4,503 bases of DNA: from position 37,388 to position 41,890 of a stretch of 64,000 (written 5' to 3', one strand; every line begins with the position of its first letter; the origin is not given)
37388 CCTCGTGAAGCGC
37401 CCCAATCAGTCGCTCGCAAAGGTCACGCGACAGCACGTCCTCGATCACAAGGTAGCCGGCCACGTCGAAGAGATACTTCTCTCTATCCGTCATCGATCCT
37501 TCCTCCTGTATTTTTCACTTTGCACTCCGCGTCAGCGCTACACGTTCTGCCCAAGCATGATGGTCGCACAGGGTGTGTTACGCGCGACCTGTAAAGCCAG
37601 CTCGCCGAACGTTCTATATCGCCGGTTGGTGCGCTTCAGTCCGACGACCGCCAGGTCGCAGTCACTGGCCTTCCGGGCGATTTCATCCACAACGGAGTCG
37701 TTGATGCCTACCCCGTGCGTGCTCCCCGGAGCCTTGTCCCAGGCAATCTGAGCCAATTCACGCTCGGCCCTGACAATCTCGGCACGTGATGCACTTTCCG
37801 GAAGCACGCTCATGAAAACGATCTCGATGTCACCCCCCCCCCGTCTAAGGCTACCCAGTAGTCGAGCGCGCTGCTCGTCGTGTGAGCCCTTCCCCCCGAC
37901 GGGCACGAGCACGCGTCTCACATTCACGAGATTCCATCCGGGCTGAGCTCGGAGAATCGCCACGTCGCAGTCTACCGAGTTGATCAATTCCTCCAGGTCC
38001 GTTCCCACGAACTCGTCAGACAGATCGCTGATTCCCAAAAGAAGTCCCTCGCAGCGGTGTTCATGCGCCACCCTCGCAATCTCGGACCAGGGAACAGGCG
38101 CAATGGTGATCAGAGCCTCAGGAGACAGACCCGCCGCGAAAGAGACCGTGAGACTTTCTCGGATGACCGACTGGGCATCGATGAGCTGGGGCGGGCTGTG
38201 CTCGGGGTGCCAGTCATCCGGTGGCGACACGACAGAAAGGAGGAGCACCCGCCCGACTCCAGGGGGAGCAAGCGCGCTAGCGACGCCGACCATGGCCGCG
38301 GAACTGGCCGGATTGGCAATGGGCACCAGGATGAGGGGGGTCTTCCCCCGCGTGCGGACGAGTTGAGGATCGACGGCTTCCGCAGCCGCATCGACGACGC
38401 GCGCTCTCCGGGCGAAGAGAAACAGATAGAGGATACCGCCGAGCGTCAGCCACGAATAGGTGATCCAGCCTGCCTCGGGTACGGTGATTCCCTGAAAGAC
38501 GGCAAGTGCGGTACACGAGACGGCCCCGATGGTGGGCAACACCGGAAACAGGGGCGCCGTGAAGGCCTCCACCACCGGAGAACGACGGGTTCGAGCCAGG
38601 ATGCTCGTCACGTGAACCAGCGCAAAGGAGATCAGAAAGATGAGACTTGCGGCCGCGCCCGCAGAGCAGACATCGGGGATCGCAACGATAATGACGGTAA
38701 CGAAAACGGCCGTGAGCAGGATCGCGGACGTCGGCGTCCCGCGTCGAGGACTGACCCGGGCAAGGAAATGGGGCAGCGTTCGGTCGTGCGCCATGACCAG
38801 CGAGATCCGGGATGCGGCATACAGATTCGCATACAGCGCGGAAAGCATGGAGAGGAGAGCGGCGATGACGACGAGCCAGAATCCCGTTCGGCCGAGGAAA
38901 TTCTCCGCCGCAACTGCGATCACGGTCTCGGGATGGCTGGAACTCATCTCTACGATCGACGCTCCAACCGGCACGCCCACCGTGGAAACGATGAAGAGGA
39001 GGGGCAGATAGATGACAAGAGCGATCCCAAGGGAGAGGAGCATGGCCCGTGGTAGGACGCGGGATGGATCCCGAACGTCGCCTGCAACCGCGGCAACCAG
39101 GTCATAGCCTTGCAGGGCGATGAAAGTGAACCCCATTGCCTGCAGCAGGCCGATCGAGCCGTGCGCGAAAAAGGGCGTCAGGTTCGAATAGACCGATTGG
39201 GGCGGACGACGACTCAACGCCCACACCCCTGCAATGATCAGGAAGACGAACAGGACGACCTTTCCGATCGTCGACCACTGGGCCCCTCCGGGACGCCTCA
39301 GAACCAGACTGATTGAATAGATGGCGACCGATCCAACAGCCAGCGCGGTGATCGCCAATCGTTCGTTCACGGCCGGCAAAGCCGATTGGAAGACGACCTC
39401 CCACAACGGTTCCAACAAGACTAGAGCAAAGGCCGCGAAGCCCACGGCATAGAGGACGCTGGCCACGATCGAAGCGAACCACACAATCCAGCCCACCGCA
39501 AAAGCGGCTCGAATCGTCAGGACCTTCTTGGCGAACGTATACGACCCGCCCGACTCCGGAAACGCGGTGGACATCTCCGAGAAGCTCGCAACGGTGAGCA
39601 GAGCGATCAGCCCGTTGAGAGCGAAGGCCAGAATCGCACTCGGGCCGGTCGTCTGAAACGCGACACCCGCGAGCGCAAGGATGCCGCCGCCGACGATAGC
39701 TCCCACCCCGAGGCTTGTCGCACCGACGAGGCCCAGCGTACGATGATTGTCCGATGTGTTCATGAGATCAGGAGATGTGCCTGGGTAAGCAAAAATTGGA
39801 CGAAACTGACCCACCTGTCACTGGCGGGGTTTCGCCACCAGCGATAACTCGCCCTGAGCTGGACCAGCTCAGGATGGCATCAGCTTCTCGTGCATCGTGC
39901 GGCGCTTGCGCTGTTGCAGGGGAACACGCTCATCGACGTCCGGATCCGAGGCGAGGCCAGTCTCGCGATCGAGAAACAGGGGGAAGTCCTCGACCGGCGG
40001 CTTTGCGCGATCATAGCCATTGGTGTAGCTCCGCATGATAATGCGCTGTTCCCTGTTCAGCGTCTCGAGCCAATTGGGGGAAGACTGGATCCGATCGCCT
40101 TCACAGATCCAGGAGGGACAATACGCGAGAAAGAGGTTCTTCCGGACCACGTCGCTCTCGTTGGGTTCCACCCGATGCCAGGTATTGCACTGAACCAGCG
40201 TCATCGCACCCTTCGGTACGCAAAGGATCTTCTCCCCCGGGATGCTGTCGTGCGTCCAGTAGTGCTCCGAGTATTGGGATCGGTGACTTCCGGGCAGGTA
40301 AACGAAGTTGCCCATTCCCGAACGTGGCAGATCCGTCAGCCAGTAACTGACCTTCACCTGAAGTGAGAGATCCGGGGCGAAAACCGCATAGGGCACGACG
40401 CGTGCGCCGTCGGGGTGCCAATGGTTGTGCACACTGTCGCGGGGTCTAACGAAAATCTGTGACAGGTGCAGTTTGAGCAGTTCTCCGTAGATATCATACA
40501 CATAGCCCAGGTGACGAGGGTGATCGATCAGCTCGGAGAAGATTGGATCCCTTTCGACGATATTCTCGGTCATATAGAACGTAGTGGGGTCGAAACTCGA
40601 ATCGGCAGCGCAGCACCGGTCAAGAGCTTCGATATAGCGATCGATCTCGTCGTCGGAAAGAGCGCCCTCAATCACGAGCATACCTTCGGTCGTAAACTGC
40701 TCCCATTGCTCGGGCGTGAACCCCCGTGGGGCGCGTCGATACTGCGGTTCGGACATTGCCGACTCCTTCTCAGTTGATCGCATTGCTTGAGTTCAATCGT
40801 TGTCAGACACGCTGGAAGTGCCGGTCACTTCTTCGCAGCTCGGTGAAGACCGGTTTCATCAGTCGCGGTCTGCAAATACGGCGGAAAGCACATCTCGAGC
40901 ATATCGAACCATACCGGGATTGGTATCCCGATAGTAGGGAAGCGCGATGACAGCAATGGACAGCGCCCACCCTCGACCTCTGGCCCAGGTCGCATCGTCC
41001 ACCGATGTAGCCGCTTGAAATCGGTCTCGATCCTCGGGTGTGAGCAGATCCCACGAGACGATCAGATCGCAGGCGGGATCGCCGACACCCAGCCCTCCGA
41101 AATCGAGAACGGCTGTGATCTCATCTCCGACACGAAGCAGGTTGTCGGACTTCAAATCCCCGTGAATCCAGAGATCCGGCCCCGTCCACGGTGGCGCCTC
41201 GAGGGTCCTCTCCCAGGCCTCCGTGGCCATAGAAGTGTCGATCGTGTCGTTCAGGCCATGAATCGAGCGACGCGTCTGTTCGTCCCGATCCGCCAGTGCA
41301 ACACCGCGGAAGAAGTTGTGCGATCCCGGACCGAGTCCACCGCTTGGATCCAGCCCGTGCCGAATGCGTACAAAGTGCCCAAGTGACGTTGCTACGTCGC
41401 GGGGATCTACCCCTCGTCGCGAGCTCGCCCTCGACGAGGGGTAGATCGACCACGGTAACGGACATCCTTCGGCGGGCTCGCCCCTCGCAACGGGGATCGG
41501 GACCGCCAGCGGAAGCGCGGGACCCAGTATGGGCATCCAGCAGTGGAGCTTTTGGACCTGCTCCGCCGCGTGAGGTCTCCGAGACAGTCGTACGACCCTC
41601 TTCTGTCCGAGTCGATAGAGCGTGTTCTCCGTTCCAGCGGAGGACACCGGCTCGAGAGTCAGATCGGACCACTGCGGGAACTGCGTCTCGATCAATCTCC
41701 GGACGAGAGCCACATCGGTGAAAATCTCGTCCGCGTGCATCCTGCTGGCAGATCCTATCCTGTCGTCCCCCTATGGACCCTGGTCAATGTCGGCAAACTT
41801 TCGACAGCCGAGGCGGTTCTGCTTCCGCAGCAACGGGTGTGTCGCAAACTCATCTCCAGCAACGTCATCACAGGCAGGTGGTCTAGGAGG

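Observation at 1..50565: Extreme local expansion of PhyH/TauD-type 2OG oxygenases, interleaved with cytoplasmic sulfatases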

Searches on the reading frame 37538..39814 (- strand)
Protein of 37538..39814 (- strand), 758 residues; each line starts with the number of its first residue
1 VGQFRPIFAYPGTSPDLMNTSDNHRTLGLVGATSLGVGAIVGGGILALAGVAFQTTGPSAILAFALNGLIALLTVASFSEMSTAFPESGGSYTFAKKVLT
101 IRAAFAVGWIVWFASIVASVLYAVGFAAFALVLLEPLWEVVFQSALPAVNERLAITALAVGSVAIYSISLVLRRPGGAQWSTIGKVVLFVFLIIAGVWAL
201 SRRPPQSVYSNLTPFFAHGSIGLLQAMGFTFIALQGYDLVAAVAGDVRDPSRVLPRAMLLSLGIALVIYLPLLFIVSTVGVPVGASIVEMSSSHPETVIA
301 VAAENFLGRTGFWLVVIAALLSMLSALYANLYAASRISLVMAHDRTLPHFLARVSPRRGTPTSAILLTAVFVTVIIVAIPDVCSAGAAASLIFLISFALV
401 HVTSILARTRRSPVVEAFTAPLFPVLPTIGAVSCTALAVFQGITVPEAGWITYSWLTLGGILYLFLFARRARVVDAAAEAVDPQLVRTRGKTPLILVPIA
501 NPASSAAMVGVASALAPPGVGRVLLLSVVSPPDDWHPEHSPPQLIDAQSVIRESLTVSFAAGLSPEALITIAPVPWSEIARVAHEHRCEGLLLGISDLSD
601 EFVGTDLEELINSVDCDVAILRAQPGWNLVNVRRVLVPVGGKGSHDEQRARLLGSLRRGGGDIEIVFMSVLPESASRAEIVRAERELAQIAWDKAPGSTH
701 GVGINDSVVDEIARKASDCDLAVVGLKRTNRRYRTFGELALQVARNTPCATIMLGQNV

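Call 8: search_protein_families(library=pfam, proteins=[window:37538-39814:-], max_evalue=0.001)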
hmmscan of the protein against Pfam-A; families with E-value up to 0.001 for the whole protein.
window:37538-39814:- (758 aa): 4 families
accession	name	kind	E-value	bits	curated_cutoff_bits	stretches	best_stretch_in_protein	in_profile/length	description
PF13520.12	AA_permease_2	-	1.2e-40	140.3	27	1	27-461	1-421/427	Amino acid permease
PF00324.27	AA_permease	-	1.2e-38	133.5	24.6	1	33-446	3-425/470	Amino acid permease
PF00582.32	Usp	-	1.7e-07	32.3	24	0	495-622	5-141/141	Universal stress protein family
PF03845.19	Spore_permease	-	0.00061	19.2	23.4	1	33-277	8-231/321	Spore germination protein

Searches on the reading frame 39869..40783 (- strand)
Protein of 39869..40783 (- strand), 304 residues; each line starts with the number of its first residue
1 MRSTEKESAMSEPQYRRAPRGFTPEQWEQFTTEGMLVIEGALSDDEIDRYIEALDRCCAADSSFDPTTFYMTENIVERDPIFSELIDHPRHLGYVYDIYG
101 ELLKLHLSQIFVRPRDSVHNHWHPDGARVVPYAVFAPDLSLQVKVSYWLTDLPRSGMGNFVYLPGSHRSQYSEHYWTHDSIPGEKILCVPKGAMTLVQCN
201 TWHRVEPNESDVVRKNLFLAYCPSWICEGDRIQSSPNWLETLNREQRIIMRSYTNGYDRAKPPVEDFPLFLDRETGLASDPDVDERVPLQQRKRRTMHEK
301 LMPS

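Call 4: search_protein_families(library=pfam, proteins=[window:39869-40783:-], max_evalue=0.01)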
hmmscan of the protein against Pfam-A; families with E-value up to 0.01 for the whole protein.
window:39869-40783:- (304 aa): 1 family
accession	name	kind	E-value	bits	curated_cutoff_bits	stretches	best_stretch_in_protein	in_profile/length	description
PF05721.19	PhyH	-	6.4e-12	46.6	22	1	32-215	3-212/213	Phytanoyl-CoA dioxygenase (PhyH)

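Call 51: search_protein_families(library=ncbifam, proteins=[window:39869-40783:-], max_evalue=0.001)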
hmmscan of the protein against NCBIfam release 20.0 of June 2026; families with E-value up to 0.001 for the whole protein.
window:39869-40783:- (304 aa): 1 family
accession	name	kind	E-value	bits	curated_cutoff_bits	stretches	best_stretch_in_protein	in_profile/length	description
TIGR02408.1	ectoine_ThpD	equivalog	1.9e-05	24.1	336.5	0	22-171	17-173/277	ectoine hydroxylase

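Call 53: search_solved_structures(query=window:39869-40783:-, max_evalue=0.01)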
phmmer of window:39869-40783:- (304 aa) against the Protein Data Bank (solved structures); distinct sequences matched with E-value up to 0.01: 2.
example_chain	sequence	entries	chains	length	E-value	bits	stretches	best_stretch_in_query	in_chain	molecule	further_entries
4xcb_A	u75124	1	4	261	3.8e-06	29.5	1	22-172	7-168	oxidase/hydroxylase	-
4xc9_A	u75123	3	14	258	4.4e-06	29.4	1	22-172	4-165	oxidase/hydroxylase | Putative oxidase/hydroxylase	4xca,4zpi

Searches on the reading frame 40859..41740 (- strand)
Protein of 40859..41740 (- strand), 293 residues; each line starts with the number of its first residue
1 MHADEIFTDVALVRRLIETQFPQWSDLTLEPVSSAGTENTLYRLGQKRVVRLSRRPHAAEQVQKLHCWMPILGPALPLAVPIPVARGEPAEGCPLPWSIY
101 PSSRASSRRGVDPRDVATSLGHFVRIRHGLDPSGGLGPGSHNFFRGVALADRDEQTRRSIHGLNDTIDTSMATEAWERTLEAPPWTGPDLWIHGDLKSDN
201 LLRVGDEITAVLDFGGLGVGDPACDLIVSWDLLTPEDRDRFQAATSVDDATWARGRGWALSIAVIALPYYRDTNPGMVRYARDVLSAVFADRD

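Call 8: search_protein_families(library=pfam, proteins=[window:40859-41740:-], max_evalue=0.001)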
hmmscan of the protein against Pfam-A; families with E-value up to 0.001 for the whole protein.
window:40859-41740:- (293 aa): 1 family
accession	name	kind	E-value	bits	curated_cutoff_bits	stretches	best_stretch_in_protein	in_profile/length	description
PF01636.29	APH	-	7.4e-31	108.2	23.2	1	34-258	6-239/239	Phosphotransferase enzyme family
